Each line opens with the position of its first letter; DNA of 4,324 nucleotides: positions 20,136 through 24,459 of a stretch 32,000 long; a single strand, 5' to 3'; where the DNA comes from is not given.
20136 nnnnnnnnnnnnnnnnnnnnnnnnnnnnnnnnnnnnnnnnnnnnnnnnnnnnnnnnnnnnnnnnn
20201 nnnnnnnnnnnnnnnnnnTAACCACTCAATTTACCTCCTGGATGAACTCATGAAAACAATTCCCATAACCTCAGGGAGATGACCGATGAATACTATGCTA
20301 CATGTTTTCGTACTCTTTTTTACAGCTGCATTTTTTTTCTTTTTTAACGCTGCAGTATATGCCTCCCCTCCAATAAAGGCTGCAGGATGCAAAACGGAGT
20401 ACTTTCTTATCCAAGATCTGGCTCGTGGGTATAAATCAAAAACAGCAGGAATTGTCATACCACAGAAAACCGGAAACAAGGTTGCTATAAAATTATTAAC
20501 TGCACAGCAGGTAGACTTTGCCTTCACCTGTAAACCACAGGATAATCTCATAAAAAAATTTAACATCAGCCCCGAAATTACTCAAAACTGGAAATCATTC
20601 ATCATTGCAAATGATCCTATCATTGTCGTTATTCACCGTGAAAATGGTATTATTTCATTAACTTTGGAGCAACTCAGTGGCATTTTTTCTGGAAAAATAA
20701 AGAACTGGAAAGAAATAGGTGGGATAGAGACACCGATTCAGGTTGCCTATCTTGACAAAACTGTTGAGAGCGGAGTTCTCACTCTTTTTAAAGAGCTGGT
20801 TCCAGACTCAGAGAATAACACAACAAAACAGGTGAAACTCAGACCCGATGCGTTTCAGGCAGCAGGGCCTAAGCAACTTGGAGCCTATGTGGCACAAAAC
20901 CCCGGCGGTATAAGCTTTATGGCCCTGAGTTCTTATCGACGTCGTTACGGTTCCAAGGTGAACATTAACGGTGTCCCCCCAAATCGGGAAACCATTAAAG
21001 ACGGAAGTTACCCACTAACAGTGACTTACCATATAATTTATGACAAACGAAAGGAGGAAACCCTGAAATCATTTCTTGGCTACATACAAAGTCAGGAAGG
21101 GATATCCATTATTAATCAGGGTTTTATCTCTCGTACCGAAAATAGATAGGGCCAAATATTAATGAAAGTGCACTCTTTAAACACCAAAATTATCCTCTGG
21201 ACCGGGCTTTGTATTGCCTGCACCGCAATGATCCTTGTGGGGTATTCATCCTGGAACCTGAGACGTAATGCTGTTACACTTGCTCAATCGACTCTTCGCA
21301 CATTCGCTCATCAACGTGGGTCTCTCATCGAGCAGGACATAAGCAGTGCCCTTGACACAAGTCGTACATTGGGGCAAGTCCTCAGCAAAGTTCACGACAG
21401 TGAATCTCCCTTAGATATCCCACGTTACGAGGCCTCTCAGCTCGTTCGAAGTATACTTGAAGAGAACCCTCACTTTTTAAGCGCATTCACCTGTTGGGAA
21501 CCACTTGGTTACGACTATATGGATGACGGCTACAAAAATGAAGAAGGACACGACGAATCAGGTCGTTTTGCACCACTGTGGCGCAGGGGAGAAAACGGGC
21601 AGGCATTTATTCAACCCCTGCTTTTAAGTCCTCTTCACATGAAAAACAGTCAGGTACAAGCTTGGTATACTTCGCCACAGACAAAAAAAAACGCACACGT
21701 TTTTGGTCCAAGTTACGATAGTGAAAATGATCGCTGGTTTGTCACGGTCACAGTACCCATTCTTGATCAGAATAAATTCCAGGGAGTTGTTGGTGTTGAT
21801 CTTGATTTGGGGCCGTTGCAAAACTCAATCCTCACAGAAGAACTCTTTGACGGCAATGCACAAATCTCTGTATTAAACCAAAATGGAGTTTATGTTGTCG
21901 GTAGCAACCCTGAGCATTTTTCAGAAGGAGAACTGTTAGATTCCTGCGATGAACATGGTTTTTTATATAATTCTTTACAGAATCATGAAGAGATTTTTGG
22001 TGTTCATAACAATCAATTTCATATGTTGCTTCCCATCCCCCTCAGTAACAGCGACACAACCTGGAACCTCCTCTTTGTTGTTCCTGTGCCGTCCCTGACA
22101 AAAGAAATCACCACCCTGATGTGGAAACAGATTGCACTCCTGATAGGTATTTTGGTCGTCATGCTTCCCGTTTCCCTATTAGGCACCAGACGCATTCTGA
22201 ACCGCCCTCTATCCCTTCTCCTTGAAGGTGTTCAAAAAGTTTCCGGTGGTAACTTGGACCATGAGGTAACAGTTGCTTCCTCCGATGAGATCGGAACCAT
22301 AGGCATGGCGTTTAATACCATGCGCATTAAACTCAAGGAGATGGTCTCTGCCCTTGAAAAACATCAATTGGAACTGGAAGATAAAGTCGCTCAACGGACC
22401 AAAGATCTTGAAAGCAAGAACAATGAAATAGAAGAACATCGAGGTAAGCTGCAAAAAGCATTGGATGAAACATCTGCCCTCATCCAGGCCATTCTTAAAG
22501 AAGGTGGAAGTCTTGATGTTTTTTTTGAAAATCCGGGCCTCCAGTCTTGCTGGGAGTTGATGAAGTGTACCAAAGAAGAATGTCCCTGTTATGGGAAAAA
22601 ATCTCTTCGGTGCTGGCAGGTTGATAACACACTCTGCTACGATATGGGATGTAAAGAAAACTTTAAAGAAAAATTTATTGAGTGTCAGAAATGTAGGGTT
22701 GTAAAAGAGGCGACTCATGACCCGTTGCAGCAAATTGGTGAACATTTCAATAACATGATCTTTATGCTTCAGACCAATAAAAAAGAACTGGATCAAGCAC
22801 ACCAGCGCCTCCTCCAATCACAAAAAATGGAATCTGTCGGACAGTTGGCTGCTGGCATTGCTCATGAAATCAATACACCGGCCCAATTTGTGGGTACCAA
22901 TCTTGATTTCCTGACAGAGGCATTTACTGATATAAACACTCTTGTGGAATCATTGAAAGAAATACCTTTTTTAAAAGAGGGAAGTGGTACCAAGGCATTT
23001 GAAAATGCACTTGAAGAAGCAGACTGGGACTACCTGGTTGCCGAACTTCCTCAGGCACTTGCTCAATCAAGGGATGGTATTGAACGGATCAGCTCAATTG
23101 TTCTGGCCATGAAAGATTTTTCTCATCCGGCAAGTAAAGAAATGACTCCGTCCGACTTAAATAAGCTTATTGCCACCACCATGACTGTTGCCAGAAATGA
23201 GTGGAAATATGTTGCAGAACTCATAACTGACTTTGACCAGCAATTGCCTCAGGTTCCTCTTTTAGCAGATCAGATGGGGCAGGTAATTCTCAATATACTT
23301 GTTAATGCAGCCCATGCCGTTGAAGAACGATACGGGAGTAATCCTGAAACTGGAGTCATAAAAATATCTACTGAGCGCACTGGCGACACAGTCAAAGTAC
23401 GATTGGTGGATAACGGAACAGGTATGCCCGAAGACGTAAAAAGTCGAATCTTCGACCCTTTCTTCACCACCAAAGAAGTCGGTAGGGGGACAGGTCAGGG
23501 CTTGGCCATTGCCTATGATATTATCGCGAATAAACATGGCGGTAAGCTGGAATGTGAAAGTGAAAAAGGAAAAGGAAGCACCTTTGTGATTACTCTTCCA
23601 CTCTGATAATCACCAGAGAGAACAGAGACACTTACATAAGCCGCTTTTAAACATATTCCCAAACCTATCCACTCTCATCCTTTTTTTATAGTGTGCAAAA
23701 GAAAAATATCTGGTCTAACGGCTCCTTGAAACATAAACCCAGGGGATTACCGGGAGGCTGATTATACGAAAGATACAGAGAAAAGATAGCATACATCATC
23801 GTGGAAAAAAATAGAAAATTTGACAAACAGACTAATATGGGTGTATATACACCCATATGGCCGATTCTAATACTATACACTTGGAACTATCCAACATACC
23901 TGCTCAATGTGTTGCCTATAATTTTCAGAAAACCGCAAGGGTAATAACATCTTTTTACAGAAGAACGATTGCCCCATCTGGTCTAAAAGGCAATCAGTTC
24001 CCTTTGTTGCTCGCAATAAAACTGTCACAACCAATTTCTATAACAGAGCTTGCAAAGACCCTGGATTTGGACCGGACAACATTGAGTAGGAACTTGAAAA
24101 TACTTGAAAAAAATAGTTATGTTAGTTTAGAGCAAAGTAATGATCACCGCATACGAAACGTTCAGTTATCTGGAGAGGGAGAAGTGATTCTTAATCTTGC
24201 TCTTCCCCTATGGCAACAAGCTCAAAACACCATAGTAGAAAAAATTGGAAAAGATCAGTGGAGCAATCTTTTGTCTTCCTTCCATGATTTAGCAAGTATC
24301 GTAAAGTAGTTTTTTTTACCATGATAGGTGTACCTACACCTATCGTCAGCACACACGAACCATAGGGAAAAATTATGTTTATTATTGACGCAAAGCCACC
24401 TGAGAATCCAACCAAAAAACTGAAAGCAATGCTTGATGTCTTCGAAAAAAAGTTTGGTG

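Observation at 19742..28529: Sigma-54 two-component operon split by an ~8.5-kb insert bounded by 152-nt direct repeats of its own kinase-stop/regulator-start junction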

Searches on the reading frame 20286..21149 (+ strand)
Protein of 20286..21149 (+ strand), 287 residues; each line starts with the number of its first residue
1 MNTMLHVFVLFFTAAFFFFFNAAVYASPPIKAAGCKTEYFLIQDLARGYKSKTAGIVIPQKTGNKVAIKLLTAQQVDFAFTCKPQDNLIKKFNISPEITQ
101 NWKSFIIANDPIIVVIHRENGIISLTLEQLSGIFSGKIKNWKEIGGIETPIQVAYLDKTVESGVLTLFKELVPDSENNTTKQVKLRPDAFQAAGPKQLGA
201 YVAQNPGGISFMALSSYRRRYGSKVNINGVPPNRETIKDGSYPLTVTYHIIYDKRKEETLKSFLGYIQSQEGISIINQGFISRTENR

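Call 7: search_protein_families(library=pfam, proteins=[window:20286-21149:+], max_evalue=0.01)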
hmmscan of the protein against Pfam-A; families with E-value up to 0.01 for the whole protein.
window:20286-21149:+ (287 aa): 2 families
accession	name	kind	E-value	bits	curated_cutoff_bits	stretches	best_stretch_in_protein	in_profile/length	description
PF12849.12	PBP_like_2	-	4.7e-26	92.6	27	1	30-271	12-267/267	PBP superfamily domain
PF13531.11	SBP_bac_11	-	0.0076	16.5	25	1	102-277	71-222/227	Bacterial extracellular solute-binding protein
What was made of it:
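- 20286..21149 (+): PstS-family periplasmic binding protein, upstream of the orphan kinase. PBP_like_2 (call 7).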

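Call 52: search_protein_families(library=ncbifam, proteins=[window:20286-21149:+], max_evalue=0.001)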
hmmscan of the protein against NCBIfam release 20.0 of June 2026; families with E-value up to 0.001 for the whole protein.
window:20286-21149:+ (287 aa): 2 families
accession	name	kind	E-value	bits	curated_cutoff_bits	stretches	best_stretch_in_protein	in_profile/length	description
TIGR02136.1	ptsS_2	subfamily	1.8e-30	106.2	206.6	1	29-281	40-293/295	phosphate ABC transporter substrate-binding protein PstS family protein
TIGR00975.1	3a0107s03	equivalog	1.7e-06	27.4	205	1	30-143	1-114/315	phosphate ABC transporter substrate-binding protein PstS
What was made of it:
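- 20286..21149 (+): TIGR02136 below cut-off (call 52).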

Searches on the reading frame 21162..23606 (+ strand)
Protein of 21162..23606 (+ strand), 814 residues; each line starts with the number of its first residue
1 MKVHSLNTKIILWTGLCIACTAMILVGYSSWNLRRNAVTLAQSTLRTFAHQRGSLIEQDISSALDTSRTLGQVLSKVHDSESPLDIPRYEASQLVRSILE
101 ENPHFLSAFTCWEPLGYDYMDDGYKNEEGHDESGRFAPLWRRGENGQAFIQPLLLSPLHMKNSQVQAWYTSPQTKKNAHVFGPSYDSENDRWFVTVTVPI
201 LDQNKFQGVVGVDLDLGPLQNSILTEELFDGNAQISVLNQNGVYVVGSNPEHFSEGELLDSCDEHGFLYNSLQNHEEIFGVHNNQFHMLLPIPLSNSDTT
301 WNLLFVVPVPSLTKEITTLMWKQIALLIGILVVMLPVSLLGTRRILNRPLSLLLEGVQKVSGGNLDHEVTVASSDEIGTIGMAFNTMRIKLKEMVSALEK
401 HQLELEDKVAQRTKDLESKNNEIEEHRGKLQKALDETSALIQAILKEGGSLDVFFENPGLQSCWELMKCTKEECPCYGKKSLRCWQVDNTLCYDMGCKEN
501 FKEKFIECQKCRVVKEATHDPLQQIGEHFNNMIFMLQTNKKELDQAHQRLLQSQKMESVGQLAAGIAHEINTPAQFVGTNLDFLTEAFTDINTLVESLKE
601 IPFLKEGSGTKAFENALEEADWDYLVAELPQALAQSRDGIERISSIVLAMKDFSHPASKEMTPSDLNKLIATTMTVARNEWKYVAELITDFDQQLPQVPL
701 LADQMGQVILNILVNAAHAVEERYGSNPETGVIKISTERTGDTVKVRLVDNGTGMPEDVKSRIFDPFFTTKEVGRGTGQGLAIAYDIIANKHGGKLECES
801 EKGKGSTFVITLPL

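Call 7: search_protein_families(library=pfam, proteins=[window:21162-23606:+], max_evalue=0.01)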
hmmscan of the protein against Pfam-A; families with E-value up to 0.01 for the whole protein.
window:21162-23606:+ (814 aa): 4 families
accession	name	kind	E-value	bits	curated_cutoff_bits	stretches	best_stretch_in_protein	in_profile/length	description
PF02518.31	HATPase_c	-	4.8e-23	82.1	26.4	1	703-814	4-109/111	Histidine kinase-, DNA gyrase B-, and HSP90-like ATPase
PF00672.30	HAMP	-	5.7e-14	52.6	25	1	343-392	3-52/53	HAMP domain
PF22673.2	MCP-like_PDC_1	-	1.6e-10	41.9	27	1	93-221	3-113/113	Methyl-accepting chemotaxis protein-like, first PDC sensor domain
PF02743.24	dCache_1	-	2.7e-10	40.6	45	1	164-248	96-183/240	Cache domain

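Call 45: find_encoding_contigs(protein=window:21162-23606:+, flank=10000, max_places=6)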
Protein window:21162-23606:+ (814 aa): 1 contig read that carries it; 1 place shown.
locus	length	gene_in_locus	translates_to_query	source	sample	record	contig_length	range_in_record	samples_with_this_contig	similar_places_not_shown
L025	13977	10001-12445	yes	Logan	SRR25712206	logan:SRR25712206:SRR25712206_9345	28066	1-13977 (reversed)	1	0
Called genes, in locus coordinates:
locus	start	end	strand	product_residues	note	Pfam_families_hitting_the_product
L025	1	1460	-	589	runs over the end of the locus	PF08439:Peptidase_M3_N, PF01432:Peptidase_M3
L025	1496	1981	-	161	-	-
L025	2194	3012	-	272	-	PF12849:PBP_like_2, PF13531:SBP_bac_11 (weak)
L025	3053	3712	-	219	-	PF03205:MobB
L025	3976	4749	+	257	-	-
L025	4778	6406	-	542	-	PF00884:Sulfatase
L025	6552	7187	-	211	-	PF20108:DUF6498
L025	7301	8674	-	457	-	PF00072:Response_reg, PF00158:Sigma54_activat, PF14532:Sigma54_activ_2, PF00004:AAA (weak), PF07728:AAA_5 (weak), PF25601:AAA_lid_14, PF02954:HTH_8, PF18024:HTH_50 (faint)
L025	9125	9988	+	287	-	PF12849:PBP_like_2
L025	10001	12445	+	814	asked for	PF22673:MCP-like_PDC_1, PF02743:dCache_1, PF00672:HAMP, PF02518:HATPase_c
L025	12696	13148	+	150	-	PF01047:MarR, PF12802:MarR_2, PF25212:HVO_A0114 (weak), PF12840:HTH_20 (weak)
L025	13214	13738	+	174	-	-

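Call 52: search_protein_families(library=ncbifam, proteins=[window:21162-23606:+], max_evalue=0.001)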
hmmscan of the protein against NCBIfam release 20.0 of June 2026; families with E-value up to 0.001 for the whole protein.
window:21162-23606:+ (814 aa): 84 families (the best 25 are shown)
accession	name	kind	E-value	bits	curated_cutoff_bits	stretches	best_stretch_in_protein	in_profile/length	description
NF038348.1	T2SS_HK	subfamily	6.5e-66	222.9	450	1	541-813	309-572/574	histidine kinase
NF052574.1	HisKinEspCMyxo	equivalog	3.3e-47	161.1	1200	2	626-813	453-636/785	serine histidine kinase EspC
NF008468.0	PRK11360.1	equivalog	9.3e-46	156.4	646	1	639-813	440-607/616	two-component system sensor histidine kinase AtoS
NF052573.1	HisKinEspAMyxo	equivalog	2e-43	148.5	1400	2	624-812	423-609/755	serine histidine kinase EspA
NF010411.0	PRK13837.1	equivalog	1.9e-34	118.8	647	2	641-814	497-675/828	two-component system VirA-like sensor kinase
NF007688.0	PRK10364.1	equivalog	3.4e-34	118.4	479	1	640-814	286-451/460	two-component system sensor histidine kinase ZraS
NF046020.1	HisKinCckABruc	equivalog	1.8e-32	112.2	1000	2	686-813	572-706/868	cell cycle histidine kinase CckA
NF010076.0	PRK13557.1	subfamily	1.7e-31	109.3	631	2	627-813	200-393/540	histidine kinase famiy protein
NF033092.0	HK_WalK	equivalog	3.3e-31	108.5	725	2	686-814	470-594/594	cell wall metabolism sensor histidine kinase WalK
NF011874.0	PRK15347.1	equivalog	4.4e-31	107.8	852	2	703-814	510-614/921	two component system sensor kinase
NF046026.1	HisKinCckACaul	equivalog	7.2e-31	107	1000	2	634-813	342-531/678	cell cycle histidine kinase CckA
NF047466.1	hybrid_RR_LvrB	exception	1e-28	100.6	500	2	634-813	192-375/377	hybrid histidine kinase/response regulator LvrB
NF053867.1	SprKinKinDBac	equivalog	3.7e-28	98.2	775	1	639-814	330-497/500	sporulation kinase KinD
TIGR02956.1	TMAO_torS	equivalog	6.9e-24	84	676.5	2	661-814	534-682/967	TMAO reductase system sensor histidine kinase/response regulator TorS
NF040691.1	MtrAB_MtrB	equivalog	1.2e-22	80.6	450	2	706-813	389-491/507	MtrAB system histidine kinase MtrB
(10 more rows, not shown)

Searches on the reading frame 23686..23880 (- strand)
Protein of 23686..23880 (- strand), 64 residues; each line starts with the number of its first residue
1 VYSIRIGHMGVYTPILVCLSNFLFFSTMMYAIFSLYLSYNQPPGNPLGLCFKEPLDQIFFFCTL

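Call 7: search_protein_families(library=pfam, proteins=[window:23686-23880:-], max_evalue=0.01)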
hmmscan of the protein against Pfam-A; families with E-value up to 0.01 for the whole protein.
window:23686-23880:- (64 aa): 0 families

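Call 38: search_protein_families(library=pfam, proteins=[window:23689-23859:-], max_evalue=10)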
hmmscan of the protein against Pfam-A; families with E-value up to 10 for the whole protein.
seq(57 aa): 0 families

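Call 56: search_protein_families(library=pfam, proteins=[window:23686-23880:-], max_evalue=1)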
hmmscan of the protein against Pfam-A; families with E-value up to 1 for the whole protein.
window:23686-23880:- (64 aa): 0 families

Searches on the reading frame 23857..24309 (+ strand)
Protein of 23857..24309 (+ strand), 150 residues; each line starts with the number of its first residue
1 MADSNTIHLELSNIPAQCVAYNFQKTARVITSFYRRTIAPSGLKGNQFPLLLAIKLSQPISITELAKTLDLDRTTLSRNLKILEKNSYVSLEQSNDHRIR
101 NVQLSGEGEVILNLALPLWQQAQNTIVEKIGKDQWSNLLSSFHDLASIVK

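Call 7: search_protein_families(library=pfam, proteins=[window:23857-24309:+], max_evalue=0.01)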
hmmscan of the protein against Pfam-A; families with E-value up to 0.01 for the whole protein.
window:23857-24309:+ (150 aa): 15 families
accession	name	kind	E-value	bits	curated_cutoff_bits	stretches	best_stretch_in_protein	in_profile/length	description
PF12802.13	MarR_2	-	2.1e-10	41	27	1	41-98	1-59/61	MarR family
PF01047.28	MarR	-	2.1e-08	34.4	24.6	1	46-98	4-57/59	MarR family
PF25212.1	HVO_A0114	-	1.8e-06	28.1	27.6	1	46-97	23-74/84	HVO_A0114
PF12840.13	HTH_20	-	1.1e-05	25.7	27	1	57-85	16-44/51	Helix-turn-helix domain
PF08279.18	HTH_11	-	7.9e-05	22.9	25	1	55-86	11-42/55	HTH domain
PF13412.12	HTH_24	-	0.00026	21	21.9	1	58-89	16-47/48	Winged helix-turn-helix DNA-binding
PF25213.1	HVO_A0261_N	-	0.00045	20.5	35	1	56-92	21-57/86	HVO_A0261 N-terminal domain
PF13545.12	HTH_Crp_2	-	0.0009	19.6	27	1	55-101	18-63/70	Crp-like helix-turn-helix domain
PF01022.26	HTH_5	-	0.0018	18.5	22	1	58-89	14-45/47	Bacterial regulatory protein, arsR family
PF13601.12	HTH_34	-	0.0033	18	27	1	61-103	16-58/80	Winged helix DNA-binding domain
PF09339.16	HTH_IclR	-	0.0048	17.1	22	1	58-89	17-48/52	IclR helix-turn-helix domain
PF13463.12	HTH_27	-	0.0068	17.1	22.2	0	44-105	2-65/68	Winged helix DNA-binding domain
PF01978.25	TrmB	-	0.0083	16.4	25.6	0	42-103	5-66/68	Sugar-specific transcriptional regulator TrmB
PF05344.16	DUF746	-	0.0095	16.4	26.9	0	52-83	5-36/64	Domain of Unknown Function (DUF746)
PF13730.12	HTH_36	-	0.0098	16.1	25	0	59-89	26-55/55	Helix-turn-helix domain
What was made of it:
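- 23857..24309 (+): MarR-family regulator. Pfam MarR_2 and MarR (call 7).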

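Call 46: find_encoding_contigs(protein=window:23857-24309:+, flank=10000, max_places=6)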
Protein window:23857-24309:+ (150 aa): 2 contigs read that carry it; 2 places shown.
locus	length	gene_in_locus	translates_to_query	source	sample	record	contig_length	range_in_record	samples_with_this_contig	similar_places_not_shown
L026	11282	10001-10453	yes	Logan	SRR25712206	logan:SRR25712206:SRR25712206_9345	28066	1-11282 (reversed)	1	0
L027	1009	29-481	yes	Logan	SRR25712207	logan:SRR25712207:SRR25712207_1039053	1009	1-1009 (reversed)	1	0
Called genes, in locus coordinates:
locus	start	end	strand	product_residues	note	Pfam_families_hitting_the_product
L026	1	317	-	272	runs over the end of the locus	PF12849:PBP_like_2, PF13531:SBP_bac_11 (weak)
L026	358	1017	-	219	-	PF03205:MobB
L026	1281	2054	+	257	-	-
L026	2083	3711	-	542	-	PF00884:Sulfatase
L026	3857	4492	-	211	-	PF20108:DUF6498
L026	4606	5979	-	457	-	PF00072:Response_reg, PF00158:Sigma54_activat, PF14532:Sigma54_activ_2, PF00004:AAA (weak), PF07728:AAA_5 (weak), PF25601:AAA_lid_14, PF02954:HTH_8, PF18024:HTH_50 (faint)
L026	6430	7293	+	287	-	PF12849:PBP_like_2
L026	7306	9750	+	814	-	PF22673:MCP-like_PDC_1, PF02743:dCache_1, PF00672:HAMP, PF02518:HATPase_c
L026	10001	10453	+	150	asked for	PF01047:MarR, PF12802:MarR_2, PF25212:HVO_A0114 (weak), PF12840:HTH_20 (weak)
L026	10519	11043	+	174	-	-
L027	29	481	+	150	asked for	PF01047:MarR, PF12802:MarR_2, PF25212:HVO_A0114 (weak), PF12840:HTH_20 (weak)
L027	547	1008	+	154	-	?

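Call 52: search_protein_families(library=ncbifam, proteins=[window:23857-24309:+], max_evalue=0.001)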
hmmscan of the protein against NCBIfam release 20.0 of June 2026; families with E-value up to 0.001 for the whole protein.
window:23857-24309:+ (150 aa): 13 families
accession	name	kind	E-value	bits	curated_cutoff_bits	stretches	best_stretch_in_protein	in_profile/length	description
NF045593.1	bilirub_TF_BilQ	equivalog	8.8e-10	38.4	125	1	18-146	3-132/135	bilirubin utilization transcriptional regulator BilQ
NF052638.1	TransRegOhrRVib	equivalog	3.1e-08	33.4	200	1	19-117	11-110/141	transcriptional regulator OhrR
TIGR02337.1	HpaR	equivalog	2.5e-07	30.6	121.2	1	28-142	11-126/130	homoprotocatechuate degradation operon regulator HpaR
NF053777.1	Saro0803TransReg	equivalog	1e-06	28.5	200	1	25-134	17-127/140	Saro_0803 family transcriptional regulator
NF050133.1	TransRegFabT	equivalog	4.7e-06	26.9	200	1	59-146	43-131/138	fatty acid biosynthesis transcriptional regulator FabT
TIGR01884.1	cas_HTH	subfamily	5e-05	22.8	60.2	1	60-94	157-191/202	CRISPR-associated CARF protein Csa3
NF002926.0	PRK03573.1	equivalog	0.00022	21.2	120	1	51-140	37-128/144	transcriptional regulator SlyA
NF046008.1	ICE_MAGa4850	equivalog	0.00023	21.3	55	1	57-111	60-113/233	MAGa4850 family ICE element protein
NF033788.1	HTH_metalloreg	subfamily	0.00026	20.7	55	1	53-92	19-58/77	metalloregulator ArsR/SmtB family transcription factor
NF008565.1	PRK11512.1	equivalog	0.00033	20.7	240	1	24-114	23-110/144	multiple antibiotic resistance transcriptional regulator MarR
NF007339.0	PRK09834.1-1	equivalog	0.0004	19.7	299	1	51-104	30-82/271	DNA-binding transcriptional regulator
NF010349.0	PRK13777.1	equivalog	0.00059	19.3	153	1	34-145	35-145/190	HTH-type transcriptional regulator Hpr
NF011671.1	PRK15090.1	equivalog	0.00095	18.4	275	0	48-99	17-68/256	DNA-binding transcriptional regulator KdgR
